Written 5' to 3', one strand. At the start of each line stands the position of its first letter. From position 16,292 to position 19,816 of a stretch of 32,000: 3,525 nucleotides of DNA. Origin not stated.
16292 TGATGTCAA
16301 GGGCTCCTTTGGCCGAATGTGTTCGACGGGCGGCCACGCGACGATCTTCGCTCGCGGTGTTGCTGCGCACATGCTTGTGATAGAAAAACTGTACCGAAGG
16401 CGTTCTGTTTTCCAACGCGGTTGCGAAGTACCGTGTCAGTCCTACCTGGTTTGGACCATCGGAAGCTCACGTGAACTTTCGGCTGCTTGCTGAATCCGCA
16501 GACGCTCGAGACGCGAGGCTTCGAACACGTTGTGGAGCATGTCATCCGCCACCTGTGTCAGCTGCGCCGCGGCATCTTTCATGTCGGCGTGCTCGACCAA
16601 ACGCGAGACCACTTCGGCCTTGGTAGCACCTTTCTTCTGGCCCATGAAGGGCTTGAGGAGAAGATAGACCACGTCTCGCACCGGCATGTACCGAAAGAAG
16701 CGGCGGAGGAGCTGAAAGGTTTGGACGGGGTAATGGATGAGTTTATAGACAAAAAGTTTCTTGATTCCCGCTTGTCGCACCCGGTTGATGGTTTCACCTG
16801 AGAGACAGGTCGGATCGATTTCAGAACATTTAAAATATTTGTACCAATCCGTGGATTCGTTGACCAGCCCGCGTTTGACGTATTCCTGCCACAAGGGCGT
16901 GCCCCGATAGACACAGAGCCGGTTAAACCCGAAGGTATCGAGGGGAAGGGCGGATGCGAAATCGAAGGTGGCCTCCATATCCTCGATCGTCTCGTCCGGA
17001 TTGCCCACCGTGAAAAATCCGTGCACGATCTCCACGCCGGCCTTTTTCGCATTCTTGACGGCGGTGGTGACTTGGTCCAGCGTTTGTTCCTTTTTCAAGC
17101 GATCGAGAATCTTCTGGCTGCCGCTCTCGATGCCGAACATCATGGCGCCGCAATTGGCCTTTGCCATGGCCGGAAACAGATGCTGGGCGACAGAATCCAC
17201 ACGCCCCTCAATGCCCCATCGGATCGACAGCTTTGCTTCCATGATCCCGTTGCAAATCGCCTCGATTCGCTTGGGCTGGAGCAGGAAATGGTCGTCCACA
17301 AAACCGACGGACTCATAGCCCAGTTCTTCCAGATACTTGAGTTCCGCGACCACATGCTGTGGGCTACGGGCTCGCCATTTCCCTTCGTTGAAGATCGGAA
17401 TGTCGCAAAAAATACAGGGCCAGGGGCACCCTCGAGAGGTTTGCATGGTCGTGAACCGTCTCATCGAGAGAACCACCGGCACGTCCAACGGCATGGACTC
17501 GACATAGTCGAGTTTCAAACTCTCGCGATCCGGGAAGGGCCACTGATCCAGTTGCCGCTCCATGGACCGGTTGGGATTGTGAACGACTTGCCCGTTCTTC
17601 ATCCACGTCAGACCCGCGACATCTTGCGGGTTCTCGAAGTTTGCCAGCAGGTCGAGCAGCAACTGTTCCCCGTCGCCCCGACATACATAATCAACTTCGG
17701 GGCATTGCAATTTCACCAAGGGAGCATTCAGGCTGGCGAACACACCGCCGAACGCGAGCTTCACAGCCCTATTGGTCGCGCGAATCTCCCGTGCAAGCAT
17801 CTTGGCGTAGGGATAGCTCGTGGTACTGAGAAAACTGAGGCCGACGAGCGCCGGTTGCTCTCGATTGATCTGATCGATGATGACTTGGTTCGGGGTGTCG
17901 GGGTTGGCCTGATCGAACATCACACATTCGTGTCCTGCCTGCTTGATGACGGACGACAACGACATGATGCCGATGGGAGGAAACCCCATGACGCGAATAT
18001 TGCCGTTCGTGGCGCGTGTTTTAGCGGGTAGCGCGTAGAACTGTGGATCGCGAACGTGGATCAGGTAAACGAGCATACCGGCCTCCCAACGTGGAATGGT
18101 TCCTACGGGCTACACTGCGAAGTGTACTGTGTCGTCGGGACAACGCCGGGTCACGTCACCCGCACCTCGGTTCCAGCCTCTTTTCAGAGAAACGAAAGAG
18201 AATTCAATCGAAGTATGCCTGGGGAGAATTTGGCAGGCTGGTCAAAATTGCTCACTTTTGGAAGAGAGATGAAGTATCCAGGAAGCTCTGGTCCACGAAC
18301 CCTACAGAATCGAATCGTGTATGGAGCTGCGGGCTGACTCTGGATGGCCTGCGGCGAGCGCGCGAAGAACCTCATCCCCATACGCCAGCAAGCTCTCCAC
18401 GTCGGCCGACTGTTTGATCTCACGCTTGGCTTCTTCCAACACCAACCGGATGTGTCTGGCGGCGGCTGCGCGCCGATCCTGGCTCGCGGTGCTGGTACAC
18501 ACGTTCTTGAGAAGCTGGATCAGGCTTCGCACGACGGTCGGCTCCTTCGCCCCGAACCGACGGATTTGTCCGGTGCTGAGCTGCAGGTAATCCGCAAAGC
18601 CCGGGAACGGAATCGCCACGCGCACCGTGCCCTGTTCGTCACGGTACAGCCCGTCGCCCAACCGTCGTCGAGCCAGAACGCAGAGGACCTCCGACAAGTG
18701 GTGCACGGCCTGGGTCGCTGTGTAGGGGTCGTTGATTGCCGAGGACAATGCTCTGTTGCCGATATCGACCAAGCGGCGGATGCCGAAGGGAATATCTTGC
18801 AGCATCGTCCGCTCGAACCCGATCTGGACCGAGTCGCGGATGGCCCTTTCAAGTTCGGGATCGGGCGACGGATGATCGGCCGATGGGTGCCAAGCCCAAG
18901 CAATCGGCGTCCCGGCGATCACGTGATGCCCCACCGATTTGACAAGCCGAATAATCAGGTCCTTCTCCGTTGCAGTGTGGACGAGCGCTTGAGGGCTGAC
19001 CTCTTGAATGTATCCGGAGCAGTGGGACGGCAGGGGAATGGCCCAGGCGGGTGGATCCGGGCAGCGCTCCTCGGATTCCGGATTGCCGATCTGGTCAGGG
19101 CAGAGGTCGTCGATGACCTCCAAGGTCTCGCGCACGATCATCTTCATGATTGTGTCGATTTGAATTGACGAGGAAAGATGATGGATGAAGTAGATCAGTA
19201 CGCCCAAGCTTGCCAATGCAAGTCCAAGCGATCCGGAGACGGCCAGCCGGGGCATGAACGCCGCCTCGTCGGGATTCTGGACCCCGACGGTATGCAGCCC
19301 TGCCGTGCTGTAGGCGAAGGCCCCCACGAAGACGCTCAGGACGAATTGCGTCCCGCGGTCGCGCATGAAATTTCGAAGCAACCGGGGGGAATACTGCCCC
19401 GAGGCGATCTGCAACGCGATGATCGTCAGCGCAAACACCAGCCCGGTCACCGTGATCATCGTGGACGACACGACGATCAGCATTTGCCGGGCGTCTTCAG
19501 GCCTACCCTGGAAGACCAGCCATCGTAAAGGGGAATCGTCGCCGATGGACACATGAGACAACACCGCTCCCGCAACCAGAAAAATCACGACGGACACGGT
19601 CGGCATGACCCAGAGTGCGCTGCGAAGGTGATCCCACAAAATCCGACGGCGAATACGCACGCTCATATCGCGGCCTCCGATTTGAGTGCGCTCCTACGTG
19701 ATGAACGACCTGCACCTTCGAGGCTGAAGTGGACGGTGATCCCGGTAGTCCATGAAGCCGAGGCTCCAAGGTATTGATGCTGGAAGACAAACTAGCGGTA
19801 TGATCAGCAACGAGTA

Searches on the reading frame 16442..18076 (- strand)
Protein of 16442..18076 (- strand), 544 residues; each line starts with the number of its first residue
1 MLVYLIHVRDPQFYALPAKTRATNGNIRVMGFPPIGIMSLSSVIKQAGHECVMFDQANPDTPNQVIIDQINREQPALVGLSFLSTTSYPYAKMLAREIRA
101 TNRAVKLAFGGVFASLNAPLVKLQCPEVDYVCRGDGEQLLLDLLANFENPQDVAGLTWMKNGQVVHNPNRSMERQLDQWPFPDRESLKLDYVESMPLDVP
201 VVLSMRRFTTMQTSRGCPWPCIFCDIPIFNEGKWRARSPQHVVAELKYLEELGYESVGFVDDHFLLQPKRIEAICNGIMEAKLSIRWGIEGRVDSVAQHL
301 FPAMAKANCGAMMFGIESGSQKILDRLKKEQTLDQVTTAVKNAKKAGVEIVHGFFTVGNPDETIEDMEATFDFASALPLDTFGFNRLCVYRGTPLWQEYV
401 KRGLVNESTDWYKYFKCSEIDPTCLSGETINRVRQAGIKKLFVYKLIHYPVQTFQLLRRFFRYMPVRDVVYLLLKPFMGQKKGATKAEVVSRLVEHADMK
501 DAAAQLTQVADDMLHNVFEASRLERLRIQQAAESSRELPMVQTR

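Call 77: search_protein_families(library=pfam, proteins=[window:16442-18076:-], max_evalue=0.00001)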
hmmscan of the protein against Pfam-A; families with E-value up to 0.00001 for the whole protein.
window:16442-18076:- (544 aa): 2 families
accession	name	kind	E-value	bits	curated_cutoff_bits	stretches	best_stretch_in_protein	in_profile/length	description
PF04055.27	Radical_SAM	-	4e-24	86.1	29.5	1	212-374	2-166/166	Radical SAM superfamily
PF02310.24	B12-binding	-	1.3e-17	64.1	32.1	1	33-142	13-119/121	B12 binding domain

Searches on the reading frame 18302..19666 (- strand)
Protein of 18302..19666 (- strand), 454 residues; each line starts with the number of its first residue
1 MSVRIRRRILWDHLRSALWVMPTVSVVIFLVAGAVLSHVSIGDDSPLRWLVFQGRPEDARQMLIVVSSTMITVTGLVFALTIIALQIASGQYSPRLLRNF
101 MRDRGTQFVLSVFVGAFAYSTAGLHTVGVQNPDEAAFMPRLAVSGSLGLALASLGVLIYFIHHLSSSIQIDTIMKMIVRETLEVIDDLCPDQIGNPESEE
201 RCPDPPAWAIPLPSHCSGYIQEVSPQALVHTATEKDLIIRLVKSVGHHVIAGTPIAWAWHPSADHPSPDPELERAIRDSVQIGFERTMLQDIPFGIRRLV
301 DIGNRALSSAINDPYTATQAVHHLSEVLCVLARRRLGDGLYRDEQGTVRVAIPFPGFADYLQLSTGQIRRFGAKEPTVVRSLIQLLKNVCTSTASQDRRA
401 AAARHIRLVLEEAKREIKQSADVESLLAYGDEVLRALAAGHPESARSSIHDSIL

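Call 77: search_protein_families(library=pfam, proteins=[window:18302-19666:-], max_evalue=0.00001)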
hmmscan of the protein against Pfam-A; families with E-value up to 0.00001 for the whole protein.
window:18302-19666:- (454 aa): 1 family
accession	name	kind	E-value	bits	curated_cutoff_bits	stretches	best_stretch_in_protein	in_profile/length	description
PF10011.15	DUF2254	-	7.3e-113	377.5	28.8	1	15-387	1-367/368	Predicted membrane protein (DUF2254)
